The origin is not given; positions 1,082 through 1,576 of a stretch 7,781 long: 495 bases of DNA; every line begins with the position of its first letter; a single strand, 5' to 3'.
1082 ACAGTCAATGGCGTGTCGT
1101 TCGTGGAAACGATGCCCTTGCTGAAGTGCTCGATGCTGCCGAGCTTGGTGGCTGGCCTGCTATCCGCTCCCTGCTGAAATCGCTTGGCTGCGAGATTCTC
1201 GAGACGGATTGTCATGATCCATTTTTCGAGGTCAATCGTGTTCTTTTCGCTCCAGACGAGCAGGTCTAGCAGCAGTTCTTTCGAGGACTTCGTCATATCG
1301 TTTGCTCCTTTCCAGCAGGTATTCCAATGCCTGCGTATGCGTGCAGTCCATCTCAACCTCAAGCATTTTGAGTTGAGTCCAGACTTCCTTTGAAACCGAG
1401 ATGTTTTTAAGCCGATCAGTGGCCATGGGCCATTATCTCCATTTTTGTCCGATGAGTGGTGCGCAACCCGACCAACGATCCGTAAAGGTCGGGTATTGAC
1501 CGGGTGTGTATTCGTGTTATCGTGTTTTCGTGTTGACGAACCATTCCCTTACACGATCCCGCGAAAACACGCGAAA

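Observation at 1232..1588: Second, convergent RHH (CopG-like) regulator on the minus strand between rep and ssb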

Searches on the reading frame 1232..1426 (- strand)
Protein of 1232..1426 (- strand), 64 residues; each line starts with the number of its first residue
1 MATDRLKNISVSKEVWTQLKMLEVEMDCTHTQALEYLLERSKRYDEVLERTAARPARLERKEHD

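Call 4: search_protein_families(library=pfam, proteins=[window:1232-1426:-], max_evalue=1)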
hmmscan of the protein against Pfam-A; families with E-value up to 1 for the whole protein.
window:1232-1426:- (64 aa): 1 family
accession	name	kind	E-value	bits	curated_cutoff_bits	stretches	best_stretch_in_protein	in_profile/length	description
PF17414.8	MatP_C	-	0.0056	17.4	24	1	6-50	4-48/60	MatP C-terminal ribbon-helix-helix domain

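Call 5: search_protein_families(library=phrogs, proteins=[window:1232-1426:-], max_evalue=1)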
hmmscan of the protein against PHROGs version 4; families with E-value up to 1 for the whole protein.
window:1232-1426:- (64 aa): 0 families

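Call 7: search_dna_similar(query=window:1232-1426:-, collection=phages, mode=protein, max_evalue=1, max_rows=30)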
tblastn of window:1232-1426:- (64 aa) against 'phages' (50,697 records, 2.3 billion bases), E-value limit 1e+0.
Records with a match: 1; places in all: 1; records where one place covers at least 80% of the query: 1.
Best place of each record, by identity: 60-80% 1.
By first word of the organism name: Pseudomonas 1.
By host as written in the record: Pseudomonas carnis; Pseudomonas lactis 1.
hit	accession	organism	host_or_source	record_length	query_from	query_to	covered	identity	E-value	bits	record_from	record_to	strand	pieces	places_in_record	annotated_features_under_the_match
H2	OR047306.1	Pseudomonas phage PMBT54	Pseudomonas carnis; Pseudomonas lactis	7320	1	64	100%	73.4%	3e-23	96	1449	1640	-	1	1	MatP_C domain-containing protein | DNA replication protein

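Call 11: find_homologous_proteins(query=window:1232-1426:-, max_evalue=0.01)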
Query window:1232-1426:- (64 aa): 28 proteins with E <= 0.01 among 28 candidates.
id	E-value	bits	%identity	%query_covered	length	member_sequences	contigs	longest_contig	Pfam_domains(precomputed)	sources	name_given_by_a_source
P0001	1.4e-31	124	94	100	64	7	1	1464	-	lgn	-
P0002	1.1e-30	121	94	100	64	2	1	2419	-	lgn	-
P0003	1.3e-24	102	83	100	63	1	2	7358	-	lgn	-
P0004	1.6e-24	102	80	100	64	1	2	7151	-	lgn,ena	-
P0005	3.2e-24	101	78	100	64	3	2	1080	-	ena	-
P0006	4.7e-24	100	78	100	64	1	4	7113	-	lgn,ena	-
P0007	5.1e-24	100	80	100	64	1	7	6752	-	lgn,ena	-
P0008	1.2e-23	99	81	97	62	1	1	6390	-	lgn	-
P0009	1.2e-23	99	78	100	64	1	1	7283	-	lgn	-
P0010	1.7e-23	99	77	100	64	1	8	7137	-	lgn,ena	-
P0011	1.9e-23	98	81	100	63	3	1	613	-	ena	-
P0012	5.4e-23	97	80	100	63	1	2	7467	-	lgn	-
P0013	1.3e-22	96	75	100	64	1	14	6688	-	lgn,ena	-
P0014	2.1e-22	95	77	100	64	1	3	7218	-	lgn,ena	-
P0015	2.1e-22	95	77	100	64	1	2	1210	-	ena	-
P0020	1.4e-21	93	77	100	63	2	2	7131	-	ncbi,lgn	ncbi:hypothetical protein D3C81_556510 [compost metagenome]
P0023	1.2e-20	90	72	100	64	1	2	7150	-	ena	-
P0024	2.6e-20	89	72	100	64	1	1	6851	-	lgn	-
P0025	7.9e-20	87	68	97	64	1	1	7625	-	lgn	-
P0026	1.0e-19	87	69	100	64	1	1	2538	-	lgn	-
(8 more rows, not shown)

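Call 15: find_related_loci(query=window:1232-1426:-, collection=viral_contigs, flank=8000)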
Query window:1232-1426:- (64 aa) in viral_contigs; peptide patterns used: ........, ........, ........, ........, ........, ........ (x = any residue, [..] = any of these).
81 stretches matched a pattern, but none encodes a relative of the query by tblastn (E <= 1e-3).

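Call 16: find_encoding_contigs(protein=window:1232-1426:-, flank=8000, max_places=4)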
Protein window:1232-1426:- (64 aa): 24 contigs read that carry it; 4 places shown.
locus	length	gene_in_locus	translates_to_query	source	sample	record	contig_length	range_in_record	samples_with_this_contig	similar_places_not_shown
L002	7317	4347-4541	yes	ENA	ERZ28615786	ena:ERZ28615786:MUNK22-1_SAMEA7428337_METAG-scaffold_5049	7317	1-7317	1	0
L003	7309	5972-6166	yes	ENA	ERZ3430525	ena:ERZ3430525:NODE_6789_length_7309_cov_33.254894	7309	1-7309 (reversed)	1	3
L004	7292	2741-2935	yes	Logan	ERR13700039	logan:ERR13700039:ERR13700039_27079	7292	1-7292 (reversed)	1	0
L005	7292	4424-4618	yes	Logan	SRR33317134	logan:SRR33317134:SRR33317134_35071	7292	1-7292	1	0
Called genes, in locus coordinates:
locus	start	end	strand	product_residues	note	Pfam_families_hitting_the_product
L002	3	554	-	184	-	?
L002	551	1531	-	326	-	PF05707:Zot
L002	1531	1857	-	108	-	PF17537:DUF5455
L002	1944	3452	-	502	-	-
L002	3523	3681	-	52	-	PF19199:Phage_coatGP8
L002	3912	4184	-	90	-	PF17878:ssDBP (faint)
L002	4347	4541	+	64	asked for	-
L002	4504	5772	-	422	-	PF01446:Rep_1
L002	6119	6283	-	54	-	PF19839:RHH_9 (weak)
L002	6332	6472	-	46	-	-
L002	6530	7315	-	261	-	?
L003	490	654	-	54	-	PF19839:RHH_9 (weak)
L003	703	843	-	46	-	-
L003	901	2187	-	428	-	PF00263:Secretin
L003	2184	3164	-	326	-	PF05707:Zot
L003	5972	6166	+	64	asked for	-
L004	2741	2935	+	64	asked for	-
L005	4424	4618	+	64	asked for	-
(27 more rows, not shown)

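Call 17: find_encoding_contigs(protein=P0025, flank=8000, max_places=2)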
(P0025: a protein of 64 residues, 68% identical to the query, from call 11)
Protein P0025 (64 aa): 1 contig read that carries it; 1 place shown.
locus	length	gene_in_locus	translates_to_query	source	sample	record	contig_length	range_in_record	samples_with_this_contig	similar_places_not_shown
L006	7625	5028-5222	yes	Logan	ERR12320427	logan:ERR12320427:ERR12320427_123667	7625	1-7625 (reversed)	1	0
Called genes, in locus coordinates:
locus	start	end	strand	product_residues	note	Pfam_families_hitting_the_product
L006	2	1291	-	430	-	?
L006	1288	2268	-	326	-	PF05707:Zot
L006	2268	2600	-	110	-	PF17537:DUF5455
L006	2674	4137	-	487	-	-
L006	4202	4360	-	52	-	PF19199:Phage_coatGP8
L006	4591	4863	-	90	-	PF17878:ssDBP (weak)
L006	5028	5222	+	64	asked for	-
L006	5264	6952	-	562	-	PF01446:Rep_1 (faint)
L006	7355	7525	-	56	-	-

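Call 18: find_encoding_contigs(protein=P0024, flank=8000, max_places=2)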
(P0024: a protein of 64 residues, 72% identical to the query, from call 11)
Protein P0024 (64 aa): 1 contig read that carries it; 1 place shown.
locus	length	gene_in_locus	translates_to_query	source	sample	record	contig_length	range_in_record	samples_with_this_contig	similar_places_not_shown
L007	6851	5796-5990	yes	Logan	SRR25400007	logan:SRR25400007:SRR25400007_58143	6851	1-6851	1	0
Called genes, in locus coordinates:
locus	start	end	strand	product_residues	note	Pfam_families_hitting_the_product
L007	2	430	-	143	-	?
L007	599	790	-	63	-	PF19839:RHH_9 (weak)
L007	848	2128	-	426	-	PF00263:Secretin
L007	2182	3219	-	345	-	PF05707:Zot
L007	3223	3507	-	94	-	PF10734:DUF2523 (weak)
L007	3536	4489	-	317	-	-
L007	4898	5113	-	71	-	-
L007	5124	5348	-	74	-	-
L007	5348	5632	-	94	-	PF17878:ssDBP (weak)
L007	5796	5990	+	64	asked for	-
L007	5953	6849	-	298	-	?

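Call 19: find_encoding_contigs(protein=P0004, flank=8000, max_places=2)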
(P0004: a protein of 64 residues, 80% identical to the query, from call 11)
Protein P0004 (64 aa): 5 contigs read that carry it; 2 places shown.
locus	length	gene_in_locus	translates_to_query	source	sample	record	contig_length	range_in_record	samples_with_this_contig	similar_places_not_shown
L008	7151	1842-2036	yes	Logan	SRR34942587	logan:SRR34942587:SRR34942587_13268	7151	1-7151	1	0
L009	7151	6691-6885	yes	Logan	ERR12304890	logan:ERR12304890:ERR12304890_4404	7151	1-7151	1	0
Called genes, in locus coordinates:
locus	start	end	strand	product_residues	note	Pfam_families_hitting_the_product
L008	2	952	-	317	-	?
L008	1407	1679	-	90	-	PF17878:ssDBP (weak)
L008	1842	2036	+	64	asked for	-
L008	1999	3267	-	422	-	PF01446:Rep_1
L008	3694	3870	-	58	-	-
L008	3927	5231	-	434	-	PF00263:Secretin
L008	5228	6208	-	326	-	PF05707:Zot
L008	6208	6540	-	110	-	PF17537:DUF5455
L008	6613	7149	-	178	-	?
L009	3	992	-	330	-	?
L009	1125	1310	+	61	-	-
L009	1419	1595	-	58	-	-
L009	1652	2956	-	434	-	PF00263:Secretin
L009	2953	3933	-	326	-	PF05707:Zot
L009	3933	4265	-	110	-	PF17537:DUF5455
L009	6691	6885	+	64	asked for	-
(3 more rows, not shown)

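Call 20: find_encoding_contigs(protein=P0009, flank=8000, max_places=1)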
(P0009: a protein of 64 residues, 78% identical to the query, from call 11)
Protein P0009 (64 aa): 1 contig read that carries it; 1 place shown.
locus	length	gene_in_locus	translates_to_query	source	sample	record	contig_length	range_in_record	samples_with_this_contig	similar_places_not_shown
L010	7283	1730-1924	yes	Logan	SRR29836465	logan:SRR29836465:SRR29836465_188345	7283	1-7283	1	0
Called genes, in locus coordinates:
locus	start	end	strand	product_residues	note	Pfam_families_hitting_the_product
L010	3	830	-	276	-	?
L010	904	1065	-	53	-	PF19199:Phage_coatGP8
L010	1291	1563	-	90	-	PF17878:ssDBP (weak)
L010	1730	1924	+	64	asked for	-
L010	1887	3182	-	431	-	PF01446:Rep_1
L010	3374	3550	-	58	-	-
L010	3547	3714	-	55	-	-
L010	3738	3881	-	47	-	-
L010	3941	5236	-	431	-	PF00263:Secretin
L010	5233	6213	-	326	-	PF05707:Zot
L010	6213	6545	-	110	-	PF17537:DUF5455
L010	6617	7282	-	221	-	?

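Call 21: find_encoding_contigs(protein=P0013, flank=8000, max_places=1)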
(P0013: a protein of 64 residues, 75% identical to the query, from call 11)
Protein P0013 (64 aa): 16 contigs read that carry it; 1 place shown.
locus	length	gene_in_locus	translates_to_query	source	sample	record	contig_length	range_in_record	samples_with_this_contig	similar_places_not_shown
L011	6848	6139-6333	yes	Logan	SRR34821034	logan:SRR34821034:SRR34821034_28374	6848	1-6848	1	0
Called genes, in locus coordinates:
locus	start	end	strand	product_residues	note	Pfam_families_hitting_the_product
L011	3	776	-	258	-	?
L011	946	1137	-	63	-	PF19839:RHH_9 (weak)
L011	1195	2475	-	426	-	PF00263:Secretin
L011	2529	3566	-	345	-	PF05707:Zot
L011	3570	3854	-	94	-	PF10734:DUF2523 (weak)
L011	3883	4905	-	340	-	-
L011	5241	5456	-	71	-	-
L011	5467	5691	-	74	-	-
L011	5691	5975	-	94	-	PF17878:ssDBP (weak)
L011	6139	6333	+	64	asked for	-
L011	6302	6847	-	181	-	?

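Call 22: find_encoding_contigs(protein=P0023, flank=8000, max_places=1)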
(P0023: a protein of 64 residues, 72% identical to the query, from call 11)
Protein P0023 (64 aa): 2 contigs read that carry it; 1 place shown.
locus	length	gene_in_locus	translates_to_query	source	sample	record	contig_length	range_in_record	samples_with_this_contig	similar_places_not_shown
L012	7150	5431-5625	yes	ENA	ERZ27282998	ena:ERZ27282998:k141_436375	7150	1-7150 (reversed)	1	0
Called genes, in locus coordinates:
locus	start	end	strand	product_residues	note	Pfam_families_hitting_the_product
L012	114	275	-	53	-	PF19839:RHH_9 (weak)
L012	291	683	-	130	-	-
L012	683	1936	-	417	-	PF00263:Secretin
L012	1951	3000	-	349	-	PF05707:Zot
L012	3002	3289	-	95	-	PF10734:DUF2523 (weak)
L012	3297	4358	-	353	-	-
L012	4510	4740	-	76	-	-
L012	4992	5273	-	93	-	PF17878:ssDBP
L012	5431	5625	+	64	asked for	-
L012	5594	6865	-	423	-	PF01446:Rep_1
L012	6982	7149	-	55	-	?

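Call 23: find_encoding_contigs(protein=P0026, flank=8000, max_places=1)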
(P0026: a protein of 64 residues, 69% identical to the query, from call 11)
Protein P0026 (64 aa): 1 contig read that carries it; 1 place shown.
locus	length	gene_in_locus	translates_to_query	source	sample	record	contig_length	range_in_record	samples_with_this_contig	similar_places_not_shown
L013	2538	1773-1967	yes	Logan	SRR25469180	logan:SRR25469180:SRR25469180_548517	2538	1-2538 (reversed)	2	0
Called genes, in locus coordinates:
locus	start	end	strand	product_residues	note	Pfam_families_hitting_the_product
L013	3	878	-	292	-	?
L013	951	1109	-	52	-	PF19199:Phage_coatGP8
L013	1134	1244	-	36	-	-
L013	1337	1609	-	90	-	PF17878:ssDBP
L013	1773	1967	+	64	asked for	-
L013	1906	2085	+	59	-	-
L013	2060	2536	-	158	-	?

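Call 24: find_encoding_contigs(protein=P0007, flank=8000, max_places=1)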
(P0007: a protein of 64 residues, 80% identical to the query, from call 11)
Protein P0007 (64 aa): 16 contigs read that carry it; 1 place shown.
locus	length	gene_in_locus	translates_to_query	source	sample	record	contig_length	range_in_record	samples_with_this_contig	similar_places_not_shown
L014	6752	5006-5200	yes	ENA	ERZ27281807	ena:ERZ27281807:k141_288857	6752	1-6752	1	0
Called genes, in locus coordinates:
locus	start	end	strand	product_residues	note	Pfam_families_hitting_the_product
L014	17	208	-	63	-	PF19839:RHH_9 (weak)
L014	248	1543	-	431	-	PF07660:STN (faint), PF00263:Secretin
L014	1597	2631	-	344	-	PF05707:Zot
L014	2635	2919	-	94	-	-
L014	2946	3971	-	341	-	-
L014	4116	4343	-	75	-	-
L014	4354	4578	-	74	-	-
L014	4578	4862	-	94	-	PF17878:ssDBP (weak)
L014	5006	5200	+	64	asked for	-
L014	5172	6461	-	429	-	PF01446:Rep_1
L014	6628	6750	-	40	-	?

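Call 25: find_encoding_contigs(protein=P0020, flank=8000, max_places=1)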
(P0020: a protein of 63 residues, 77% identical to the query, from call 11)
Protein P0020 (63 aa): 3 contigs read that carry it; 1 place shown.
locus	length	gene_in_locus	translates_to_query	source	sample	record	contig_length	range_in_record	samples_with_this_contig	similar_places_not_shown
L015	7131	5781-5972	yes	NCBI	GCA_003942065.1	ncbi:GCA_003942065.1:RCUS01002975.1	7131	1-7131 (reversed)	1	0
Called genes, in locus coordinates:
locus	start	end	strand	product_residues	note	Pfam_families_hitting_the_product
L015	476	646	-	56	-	PF07878:RHH_5 (weak)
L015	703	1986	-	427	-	PF00263:Secretin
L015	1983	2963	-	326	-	PF05707:Zot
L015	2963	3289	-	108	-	PF17537:DUF5455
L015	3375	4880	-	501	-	-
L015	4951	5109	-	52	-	PF19199:Phage_coatGP8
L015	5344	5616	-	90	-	PF17878:ssDBP (weak)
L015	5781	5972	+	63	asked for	-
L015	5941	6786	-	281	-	-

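Call 30: search_solved_structures(query=A1, max_evalue=10, show_alignments=3)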
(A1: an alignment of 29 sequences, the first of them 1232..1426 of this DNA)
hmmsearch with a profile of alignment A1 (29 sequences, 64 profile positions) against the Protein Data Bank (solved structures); distinct sequences matched with E-value up to 10: 0.

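Call 33: predict_structure(alignment_id=A1)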
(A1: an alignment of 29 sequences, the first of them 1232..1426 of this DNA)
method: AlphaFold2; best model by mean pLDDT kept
length: 64 residues; sequences in the alignment: 29
mean_pLDDT: 71.8   pTM: 0.45
mean pLDDT of the five models: 71.8, 71.6, 69.2, 66.7, 63.4
residues with pLDDT >= 90: 5; 70-90: 33; 50-70: 16; < 50: 10
segments of 3 or more residues with pLDDT < 50: 59-64
pLDDT, mean of each block of 10 residues (from residue 1): 52 80 89 88 79 54 46
secondary structure, 60 per line:
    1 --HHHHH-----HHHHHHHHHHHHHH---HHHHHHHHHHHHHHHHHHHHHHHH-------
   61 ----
elements in order: H3-7 H13-26 H30-53

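Call 35: find_related_loci(query=A1, collection=genome_contigs, flank=8000)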
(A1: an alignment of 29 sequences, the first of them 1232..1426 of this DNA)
Query A1 (64 aa) in genome_contigs; peptide patterns used: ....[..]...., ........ (x = any residue, [..] = any of these).
45 stretches matched a pattern, but none encodes a relative of the query by tblastn (E <= 1e-3).
